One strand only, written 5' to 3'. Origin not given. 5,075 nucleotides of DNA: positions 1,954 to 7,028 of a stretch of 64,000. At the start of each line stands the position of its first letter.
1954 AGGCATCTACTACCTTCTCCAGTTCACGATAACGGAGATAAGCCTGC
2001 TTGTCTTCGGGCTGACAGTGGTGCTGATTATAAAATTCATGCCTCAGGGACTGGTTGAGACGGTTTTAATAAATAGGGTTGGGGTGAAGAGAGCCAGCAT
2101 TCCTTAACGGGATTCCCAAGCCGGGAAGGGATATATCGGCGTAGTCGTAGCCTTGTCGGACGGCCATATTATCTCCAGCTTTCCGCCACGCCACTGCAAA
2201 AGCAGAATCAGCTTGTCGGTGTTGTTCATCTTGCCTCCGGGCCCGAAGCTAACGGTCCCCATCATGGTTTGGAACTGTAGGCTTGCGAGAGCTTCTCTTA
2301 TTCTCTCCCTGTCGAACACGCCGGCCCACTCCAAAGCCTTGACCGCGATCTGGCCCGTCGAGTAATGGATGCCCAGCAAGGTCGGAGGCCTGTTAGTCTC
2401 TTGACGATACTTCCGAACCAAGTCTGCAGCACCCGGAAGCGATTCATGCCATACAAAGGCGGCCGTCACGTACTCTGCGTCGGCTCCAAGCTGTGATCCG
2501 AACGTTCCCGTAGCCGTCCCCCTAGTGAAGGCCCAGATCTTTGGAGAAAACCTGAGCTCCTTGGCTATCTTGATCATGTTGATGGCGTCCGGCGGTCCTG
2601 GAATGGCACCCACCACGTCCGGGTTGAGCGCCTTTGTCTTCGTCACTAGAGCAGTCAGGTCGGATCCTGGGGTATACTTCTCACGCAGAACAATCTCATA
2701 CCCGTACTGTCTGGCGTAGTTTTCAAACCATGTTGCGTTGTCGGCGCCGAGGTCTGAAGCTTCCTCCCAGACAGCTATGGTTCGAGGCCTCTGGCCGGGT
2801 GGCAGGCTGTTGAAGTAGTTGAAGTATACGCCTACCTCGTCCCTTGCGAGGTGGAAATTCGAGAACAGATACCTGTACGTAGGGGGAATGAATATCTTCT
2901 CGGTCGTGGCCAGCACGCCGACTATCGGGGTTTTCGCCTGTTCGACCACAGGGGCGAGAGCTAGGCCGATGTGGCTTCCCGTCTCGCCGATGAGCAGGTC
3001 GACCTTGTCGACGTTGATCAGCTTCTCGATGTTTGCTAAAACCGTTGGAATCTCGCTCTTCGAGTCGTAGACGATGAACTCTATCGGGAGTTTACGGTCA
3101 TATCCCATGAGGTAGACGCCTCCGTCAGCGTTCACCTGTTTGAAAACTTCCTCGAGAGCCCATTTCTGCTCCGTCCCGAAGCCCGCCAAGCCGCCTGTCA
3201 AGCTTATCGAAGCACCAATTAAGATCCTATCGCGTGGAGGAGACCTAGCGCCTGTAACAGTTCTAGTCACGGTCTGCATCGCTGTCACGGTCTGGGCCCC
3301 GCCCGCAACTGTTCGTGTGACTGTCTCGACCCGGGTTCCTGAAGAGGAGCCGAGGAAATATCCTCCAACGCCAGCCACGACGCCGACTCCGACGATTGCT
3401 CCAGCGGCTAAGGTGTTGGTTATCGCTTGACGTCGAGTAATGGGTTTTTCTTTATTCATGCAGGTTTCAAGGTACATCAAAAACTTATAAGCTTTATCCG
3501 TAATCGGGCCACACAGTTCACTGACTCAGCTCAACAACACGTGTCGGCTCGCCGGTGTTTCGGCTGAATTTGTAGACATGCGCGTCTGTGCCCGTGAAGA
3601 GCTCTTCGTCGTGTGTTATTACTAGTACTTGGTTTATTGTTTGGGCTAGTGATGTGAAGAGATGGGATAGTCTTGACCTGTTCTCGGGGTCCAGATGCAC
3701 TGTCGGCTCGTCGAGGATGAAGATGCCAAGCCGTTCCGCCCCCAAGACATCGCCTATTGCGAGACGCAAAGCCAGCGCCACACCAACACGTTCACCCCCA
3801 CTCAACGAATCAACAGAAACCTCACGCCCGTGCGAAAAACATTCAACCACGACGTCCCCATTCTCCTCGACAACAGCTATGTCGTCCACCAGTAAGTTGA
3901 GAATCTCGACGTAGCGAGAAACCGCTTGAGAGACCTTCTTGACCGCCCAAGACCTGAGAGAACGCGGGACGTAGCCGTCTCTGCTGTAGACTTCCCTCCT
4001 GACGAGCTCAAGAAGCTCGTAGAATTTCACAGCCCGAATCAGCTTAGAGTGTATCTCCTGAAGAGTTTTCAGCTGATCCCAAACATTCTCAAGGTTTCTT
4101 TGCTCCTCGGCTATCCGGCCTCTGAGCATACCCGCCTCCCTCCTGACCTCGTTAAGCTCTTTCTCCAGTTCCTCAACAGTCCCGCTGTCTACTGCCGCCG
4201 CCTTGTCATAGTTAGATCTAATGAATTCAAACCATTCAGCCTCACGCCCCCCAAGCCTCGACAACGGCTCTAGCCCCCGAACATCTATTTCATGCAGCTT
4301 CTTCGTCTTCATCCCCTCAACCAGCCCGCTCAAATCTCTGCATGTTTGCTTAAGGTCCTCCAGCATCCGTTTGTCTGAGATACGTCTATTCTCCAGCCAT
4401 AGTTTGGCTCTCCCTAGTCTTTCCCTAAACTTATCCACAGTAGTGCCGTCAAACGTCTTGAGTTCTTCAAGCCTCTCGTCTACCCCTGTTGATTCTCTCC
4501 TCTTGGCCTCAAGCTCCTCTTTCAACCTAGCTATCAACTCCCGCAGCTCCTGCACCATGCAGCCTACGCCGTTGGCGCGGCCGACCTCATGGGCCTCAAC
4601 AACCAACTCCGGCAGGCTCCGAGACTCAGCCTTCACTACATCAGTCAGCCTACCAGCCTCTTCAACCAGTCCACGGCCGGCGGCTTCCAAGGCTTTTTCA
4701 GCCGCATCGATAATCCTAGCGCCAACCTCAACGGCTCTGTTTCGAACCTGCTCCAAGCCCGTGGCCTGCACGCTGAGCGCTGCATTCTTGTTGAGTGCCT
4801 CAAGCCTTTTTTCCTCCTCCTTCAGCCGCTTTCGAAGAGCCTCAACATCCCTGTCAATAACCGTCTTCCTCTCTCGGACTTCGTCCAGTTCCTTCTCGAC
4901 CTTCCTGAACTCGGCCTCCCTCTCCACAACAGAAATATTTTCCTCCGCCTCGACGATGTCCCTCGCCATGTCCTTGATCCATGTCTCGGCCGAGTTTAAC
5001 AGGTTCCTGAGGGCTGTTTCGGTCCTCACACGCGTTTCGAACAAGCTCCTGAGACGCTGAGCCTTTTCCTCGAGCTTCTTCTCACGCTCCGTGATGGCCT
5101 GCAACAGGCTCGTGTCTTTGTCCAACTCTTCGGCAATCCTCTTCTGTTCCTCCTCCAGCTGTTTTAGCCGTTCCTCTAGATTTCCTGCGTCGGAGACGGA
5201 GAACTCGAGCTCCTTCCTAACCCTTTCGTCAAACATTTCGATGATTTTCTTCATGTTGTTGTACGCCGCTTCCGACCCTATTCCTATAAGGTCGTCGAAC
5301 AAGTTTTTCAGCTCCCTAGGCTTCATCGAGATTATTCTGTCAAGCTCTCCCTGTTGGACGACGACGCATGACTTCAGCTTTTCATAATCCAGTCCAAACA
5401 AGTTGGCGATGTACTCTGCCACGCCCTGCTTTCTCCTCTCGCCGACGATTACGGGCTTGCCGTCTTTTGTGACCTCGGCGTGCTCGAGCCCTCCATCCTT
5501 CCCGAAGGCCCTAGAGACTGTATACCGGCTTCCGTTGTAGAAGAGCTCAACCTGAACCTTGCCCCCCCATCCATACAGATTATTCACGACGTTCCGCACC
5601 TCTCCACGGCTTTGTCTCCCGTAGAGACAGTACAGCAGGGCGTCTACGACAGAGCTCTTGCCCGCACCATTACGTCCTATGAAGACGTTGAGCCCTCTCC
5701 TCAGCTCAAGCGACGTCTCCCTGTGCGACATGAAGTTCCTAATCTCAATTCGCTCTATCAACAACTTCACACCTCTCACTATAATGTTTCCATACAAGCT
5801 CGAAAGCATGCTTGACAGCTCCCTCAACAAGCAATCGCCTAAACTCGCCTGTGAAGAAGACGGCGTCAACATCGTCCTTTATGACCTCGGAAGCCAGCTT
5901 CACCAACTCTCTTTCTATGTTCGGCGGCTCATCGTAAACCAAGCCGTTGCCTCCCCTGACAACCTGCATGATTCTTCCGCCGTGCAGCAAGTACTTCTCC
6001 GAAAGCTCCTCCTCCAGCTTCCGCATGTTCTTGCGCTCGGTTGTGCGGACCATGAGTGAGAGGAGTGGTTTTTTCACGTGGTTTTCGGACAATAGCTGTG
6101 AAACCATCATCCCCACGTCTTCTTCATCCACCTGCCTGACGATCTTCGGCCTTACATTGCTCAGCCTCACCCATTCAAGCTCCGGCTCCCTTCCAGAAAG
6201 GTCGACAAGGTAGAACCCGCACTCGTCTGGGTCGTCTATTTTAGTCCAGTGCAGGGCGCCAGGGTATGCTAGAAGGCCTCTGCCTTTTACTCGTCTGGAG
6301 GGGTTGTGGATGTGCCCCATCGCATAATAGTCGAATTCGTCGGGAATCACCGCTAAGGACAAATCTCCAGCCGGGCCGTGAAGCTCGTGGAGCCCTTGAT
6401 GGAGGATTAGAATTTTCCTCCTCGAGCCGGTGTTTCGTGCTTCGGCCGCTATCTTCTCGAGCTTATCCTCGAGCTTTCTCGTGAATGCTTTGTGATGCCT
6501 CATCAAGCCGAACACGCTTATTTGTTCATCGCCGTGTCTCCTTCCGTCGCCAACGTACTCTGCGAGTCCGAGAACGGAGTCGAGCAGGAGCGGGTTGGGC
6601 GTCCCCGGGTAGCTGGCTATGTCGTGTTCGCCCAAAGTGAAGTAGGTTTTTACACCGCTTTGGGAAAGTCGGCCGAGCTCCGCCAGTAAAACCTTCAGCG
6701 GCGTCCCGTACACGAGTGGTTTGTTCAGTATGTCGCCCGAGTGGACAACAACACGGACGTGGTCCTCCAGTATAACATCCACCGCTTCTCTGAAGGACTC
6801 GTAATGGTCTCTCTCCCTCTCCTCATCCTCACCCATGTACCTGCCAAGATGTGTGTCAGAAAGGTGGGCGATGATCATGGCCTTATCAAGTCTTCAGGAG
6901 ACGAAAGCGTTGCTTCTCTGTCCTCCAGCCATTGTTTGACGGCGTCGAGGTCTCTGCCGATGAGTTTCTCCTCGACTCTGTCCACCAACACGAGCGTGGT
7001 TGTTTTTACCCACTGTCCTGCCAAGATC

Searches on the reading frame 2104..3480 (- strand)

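Call 5: search_protein_families(library=pfam, proteins=[window:2104-3480:-], max_evalue=0.001)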
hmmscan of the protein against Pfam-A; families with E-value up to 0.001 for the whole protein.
window:2104-3480:- (458 aa): 3 families
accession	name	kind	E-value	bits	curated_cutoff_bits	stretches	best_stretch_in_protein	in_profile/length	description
PF13458.12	Peripla_BP_6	-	3.4e-46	158.9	31.7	1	87-431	3-339/343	Periplasmic binding protein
PF13433.12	Peripla_BP_5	-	2.7e-12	46.9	27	1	88-182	3-91/363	Periplasmic binding protein domain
PF01094.35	ANF_receptor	-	3.3e-05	23.6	25.4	1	130-322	22-215/353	Receptor family ligand binding region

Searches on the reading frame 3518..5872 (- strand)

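Call 5: search_protein_families(library=pfam, proteins=[window:3518-5872:-], max_evalue=0.001)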
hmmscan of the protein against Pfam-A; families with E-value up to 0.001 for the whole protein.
window:3518-5872:- (784 aa): 8 families
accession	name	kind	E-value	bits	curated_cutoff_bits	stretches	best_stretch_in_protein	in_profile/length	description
PF02463.25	SMC_N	-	3.2e-25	89.3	40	2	369-767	135-210/220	RecF/RecN/SMC N terminal domain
PF13476.12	AAA_23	-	3.5e-18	67.4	27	1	41-268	1-187/201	AAA domain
PF13175.12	AAA_15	-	1.5e-17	64.8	32.1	1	39-382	3-289/374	AAA ATPase domain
PF13304.12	AAA_21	-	1.1e-13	52.4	27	2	678-758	226-302/304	AAA domain, putative AbiEii toxin, Type IV TA system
PF13555.12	AAA_29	-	4e-06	26.9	27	1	40-87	2-50/61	P-loop containing region of AAA domain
PF13558.12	SbcC_Walker_B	-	0.00013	22.5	27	1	686-740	29-89/90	SbcC/RAD50-like, Walker B motif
PF13514.12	AAA_27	-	0.00013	22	22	1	39-92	3-59/206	AAA domain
PF00005.33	ABC_tran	-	0.00045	21.3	25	0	54-82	5-34/137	ABC transporter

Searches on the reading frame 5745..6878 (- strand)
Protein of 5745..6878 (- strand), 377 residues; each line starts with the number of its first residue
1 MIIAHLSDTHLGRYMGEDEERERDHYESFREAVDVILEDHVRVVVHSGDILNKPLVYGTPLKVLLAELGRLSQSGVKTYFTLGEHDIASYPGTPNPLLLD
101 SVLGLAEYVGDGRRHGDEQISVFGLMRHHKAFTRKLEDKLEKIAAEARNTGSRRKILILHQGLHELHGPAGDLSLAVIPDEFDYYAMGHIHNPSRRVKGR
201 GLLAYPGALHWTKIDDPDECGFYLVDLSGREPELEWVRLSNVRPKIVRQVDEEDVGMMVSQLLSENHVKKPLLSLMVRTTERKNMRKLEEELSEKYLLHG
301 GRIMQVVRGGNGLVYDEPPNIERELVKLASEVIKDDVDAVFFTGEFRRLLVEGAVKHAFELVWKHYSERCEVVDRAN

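Call 5: search_protein_families(library=pfam, proteins=[window:5745-6878:-], max_evalue=0.001)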
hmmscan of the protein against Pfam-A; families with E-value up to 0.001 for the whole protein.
window:5745-6878:- (377 aa): 2 families
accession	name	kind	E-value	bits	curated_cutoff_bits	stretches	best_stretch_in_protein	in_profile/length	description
PF12850.12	Metallophos_2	-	4.8e-12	46.6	27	1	1-226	1-150/154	Calcineurin-like phosphoesterase superfamily domain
PF00149.33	Metallophos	-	1.1e-11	46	21.5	1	2-193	2-191/191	Calcineurin-like phosphoesterase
